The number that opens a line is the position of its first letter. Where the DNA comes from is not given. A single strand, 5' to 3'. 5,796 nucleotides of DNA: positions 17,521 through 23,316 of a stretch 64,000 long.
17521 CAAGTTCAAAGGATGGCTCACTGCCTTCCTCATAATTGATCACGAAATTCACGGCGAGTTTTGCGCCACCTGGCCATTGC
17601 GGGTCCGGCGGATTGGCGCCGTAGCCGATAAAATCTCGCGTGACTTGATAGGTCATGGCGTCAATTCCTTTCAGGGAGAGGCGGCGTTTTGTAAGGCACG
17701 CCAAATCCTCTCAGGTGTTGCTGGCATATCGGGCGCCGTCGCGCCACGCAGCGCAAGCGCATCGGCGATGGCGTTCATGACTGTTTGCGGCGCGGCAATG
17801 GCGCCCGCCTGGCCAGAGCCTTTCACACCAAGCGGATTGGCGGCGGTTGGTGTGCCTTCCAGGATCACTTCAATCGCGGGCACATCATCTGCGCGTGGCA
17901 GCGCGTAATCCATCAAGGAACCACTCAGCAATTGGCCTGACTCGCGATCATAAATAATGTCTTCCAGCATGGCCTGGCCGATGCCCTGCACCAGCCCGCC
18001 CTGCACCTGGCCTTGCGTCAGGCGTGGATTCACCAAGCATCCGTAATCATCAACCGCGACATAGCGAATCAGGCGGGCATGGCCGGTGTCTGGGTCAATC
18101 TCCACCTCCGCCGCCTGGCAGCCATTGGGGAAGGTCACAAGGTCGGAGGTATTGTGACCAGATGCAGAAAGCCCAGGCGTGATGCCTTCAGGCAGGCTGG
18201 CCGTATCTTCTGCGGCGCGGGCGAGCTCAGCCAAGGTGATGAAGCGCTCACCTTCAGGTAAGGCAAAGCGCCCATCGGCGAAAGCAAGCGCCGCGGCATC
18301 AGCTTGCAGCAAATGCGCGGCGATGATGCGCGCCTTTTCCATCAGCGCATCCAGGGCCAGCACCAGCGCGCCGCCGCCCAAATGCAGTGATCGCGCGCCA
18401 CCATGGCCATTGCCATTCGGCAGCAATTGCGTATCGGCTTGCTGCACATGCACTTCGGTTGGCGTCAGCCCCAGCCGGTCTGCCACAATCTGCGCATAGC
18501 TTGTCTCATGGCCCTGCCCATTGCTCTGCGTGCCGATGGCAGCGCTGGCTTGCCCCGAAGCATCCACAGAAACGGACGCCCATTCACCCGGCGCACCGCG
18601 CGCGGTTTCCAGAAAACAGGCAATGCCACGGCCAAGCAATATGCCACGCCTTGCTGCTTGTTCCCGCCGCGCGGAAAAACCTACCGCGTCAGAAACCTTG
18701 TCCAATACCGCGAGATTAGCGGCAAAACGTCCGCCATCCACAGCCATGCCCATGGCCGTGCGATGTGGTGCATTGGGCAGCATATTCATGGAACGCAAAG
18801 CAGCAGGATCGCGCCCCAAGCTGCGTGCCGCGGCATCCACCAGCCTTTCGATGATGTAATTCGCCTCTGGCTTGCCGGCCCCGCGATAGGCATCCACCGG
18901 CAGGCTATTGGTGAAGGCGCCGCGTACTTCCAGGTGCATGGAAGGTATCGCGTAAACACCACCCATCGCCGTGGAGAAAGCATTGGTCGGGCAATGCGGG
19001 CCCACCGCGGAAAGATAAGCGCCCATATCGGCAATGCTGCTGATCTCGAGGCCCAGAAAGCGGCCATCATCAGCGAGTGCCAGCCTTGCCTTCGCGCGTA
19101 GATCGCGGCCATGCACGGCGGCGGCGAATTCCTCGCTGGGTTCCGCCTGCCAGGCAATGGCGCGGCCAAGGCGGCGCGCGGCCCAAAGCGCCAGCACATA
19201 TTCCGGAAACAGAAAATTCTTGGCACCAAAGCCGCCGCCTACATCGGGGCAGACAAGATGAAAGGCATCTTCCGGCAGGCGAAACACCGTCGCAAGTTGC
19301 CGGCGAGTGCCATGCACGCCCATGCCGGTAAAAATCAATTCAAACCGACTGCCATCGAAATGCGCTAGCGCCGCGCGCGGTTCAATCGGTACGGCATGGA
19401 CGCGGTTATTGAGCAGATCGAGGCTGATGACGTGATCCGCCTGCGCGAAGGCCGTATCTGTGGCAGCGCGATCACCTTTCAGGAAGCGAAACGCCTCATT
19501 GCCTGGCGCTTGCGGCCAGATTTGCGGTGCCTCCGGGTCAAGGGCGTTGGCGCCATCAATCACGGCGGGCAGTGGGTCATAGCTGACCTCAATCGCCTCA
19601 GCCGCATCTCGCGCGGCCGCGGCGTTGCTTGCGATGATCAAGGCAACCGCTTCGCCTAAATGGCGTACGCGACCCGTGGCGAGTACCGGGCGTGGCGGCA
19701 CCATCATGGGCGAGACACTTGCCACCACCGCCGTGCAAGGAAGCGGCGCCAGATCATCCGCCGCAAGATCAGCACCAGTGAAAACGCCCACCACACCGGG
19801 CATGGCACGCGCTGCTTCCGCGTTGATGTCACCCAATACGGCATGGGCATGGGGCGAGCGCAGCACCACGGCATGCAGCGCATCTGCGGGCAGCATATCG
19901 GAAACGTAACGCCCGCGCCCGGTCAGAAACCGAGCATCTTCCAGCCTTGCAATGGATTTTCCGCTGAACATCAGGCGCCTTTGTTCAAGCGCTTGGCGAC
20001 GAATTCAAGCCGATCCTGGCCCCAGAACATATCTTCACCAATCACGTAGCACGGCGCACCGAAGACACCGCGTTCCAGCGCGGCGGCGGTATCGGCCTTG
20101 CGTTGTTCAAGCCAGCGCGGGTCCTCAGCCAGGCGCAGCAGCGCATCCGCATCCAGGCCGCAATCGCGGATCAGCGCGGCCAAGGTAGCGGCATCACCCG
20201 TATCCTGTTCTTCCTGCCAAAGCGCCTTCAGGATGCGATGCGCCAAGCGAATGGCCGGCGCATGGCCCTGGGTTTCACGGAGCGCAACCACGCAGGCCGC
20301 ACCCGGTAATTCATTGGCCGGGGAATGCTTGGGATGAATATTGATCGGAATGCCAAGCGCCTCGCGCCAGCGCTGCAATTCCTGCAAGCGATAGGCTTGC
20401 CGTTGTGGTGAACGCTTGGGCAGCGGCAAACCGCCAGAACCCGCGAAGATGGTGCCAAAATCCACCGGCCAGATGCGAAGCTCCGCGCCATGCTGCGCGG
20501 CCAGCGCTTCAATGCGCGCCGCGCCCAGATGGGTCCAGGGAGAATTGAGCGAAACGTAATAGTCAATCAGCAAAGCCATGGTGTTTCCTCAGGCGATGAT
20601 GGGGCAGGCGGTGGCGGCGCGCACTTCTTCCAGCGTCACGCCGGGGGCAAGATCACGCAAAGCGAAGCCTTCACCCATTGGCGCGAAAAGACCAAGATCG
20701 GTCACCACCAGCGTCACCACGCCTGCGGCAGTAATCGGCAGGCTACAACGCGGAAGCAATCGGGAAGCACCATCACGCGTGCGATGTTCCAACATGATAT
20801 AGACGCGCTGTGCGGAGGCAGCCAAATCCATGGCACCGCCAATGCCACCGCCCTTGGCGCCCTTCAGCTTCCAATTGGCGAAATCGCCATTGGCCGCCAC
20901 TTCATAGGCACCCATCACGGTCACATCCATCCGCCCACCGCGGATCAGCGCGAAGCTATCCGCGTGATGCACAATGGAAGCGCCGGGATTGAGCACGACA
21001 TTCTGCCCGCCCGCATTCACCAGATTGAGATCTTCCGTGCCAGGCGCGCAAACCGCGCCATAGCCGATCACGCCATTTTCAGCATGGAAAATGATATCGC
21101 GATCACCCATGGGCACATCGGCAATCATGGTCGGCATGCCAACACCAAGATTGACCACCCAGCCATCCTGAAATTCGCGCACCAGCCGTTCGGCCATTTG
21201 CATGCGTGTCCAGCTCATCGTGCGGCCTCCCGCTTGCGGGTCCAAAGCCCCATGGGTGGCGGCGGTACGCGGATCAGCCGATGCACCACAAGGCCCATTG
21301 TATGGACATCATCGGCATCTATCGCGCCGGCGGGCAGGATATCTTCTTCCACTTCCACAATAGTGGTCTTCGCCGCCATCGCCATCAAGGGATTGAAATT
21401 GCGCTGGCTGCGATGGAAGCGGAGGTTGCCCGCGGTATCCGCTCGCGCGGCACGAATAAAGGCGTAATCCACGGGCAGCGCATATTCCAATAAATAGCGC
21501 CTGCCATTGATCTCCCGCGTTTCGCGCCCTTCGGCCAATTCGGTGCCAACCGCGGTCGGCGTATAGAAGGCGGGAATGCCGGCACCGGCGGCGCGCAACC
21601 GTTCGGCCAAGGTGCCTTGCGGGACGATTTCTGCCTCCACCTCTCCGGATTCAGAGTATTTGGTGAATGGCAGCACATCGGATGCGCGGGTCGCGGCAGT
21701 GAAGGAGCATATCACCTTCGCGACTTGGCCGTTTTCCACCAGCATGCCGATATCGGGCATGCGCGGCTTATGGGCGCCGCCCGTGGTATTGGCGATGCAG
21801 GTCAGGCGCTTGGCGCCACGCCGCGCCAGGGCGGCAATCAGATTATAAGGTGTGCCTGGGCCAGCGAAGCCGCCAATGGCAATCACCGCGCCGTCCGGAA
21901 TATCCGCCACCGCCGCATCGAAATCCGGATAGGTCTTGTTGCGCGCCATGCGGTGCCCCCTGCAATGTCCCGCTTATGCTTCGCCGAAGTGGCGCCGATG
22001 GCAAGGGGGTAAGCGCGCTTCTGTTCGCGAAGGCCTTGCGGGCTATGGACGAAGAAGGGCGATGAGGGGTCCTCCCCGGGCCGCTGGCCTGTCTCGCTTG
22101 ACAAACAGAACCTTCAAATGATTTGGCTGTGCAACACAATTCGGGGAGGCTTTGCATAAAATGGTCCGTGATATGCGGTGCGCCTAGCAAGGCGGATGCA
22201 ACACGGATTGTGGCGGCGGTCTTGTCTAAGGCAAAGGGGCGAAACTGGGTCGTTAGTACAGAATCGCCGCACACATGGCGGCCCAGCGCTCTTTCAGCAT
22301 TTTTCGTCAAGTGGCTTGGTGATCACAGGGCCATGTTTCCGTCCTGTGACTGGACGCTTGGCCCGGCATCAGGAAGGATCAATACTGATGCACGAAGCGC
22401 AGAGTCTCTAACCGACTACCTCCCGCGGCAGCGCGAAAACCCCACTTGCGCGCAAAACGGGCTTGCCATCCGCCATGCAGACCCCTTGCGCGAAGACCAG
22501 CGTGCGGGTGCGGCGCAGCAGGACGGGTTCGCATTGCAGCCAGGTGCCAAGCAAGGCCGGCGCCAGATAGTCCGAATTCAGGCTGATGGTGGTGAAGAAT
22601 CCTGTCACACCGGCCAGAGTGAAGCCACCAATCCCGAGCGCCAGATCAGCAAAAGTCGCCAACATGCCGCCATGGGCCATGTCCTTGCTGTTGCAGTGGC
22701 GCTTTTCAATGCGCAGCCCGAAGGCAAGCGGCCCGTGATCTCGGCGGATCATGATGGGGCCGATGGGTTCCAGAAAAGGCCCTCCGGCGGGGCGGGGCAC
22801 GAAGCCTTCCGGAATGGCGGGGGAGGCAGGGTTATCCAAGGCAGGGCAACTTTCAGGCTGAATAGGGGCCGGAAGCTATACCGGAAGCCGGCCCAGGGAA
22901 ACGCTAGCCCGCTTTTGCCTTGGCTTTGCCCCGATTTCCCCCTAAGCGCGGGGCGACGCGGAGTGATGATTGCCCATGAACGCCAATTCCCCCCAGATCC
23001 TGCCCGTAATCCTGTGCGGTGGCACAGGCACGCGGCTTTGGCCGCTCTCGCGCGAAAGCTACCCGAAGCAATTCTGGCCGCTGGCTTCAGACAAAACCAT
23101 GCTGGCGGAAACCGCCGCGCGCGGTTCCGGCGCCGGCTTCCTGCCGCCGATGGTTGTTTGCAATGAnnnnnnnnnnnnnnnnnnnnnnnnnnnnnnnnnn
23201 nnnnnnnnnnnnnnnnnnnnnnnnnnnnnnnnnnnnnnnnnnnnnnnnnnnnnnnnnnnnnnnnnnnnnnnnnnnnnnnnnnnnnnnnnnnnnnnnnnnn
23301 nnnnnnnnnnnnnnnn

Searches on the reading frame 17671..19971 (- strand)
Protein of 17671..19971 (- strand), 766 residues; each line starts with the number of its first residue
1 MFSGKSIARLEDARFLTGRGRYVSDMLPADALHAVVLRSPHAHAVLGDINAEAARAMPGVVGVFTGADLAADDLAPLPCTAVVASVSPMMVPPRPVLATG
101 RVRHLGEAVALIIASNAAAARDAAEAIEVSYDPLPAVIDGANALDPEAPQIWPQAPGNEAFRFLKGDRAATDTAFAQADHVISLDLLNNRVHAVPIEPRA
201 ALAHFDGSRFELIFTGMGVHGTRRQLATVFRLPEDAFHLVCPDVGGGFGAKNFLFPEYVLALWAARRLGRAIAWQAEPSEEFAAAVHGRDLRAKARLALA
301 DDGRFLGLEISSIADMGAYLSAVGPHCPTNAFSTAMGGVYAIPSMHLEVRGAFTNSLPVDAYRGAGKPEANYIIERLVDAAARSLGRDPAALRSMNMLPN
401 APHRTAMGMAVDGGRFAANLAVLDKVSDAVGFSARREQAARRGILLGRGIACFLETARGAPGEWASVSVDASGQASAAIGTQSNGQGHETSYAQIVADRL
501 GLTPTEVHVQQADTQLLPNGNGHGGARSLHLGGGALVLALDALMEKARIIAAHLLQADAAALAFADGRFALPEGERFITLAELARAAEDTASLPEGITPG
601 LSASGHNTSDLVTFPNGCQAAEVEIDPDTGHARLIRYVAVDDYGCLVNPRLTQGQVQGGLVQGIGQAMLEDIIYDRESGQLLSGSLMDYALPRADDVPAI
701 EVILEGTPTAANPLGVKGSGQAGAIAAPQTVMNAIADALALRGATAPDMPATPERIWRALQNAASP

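Call 19: search_protein_families(library=pfam, proteins=[window:17671-19971:-], max_evalue=0.01)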
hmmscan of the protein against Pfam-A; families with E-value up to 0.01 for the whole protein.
window:17671-19971:- (766 aa): 3 families
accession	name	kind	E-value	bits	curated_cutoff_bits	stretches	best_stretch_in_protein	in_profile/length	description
PF20256.3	MoCoBD_2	-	1.7e-72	244.8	27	1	428-698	4-283/283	Molybdopterin cofactor-binding domain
PF02738.23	MoCoBD_1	-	3.6e-64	216.6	27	1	153-397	3-244/244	Molybdopterin cofactor-binding domain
PF01315.27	Ald_Xan_dh_C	-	1.8e-24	86.6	31.3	1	17-135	1-110/110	Aldehyde oxidase and xanthine dehydrogenase, a/b hammerhead domain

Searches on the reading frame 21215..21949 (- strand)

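Call 19: search_protein_families(library=pfam, proteins=[window:21215-21949:-], max_evalue=0.01)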
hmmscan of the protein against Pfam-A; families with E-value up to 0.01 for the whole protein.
window:21215-21949:- (244 aa): 1 family
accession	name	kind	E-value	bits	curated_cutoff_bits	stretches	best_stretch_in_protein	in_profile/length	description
PF01144.29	CoA_trans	-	7e-58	196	23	1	10-226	4-215/217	Coenzyme A transferase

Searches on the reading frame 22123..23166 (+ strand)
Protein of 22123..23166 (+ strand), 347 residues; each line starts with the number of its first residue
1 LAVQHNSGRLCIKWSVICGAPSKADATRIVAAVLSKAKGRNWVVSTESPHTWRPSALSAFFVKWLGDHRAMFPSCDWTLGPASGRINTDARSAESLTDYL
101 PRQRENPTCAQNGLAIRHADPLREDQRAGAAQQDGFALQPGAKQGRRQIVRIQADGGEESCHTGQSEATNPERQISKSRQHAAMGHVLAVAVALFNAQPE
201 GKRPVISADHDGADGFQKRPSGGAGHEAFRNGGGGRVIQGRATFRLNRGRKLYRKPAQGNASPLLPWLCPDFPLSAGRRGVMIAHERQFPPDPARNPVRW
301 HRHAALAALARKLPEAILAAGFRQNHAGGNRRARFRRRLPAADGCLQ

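Call 19: search_protein_families(library=pfam, proteins=[window:22123-23166:+], max_evalue=0.01)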
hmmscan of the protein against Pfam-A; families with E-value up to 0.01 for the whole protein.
window:22123-23166:+ (347 aa): 0 families

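Call 53: search_protein_families(library=pfam, proteins=[window:22123-23166:+], max_evalue=10)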
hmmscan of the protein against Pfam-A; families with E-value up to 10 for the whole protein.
window:22123-23166:+ (347 aa): 1 family
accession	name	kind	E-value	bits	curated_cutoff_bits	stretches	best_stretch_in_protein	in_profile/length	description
PF02775.26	TPP_enzyme_C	-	0.098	12.9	21.9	1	166-213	12-57/151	Thiamine pyrophosphate enzyme, C-terminal TPP binding domain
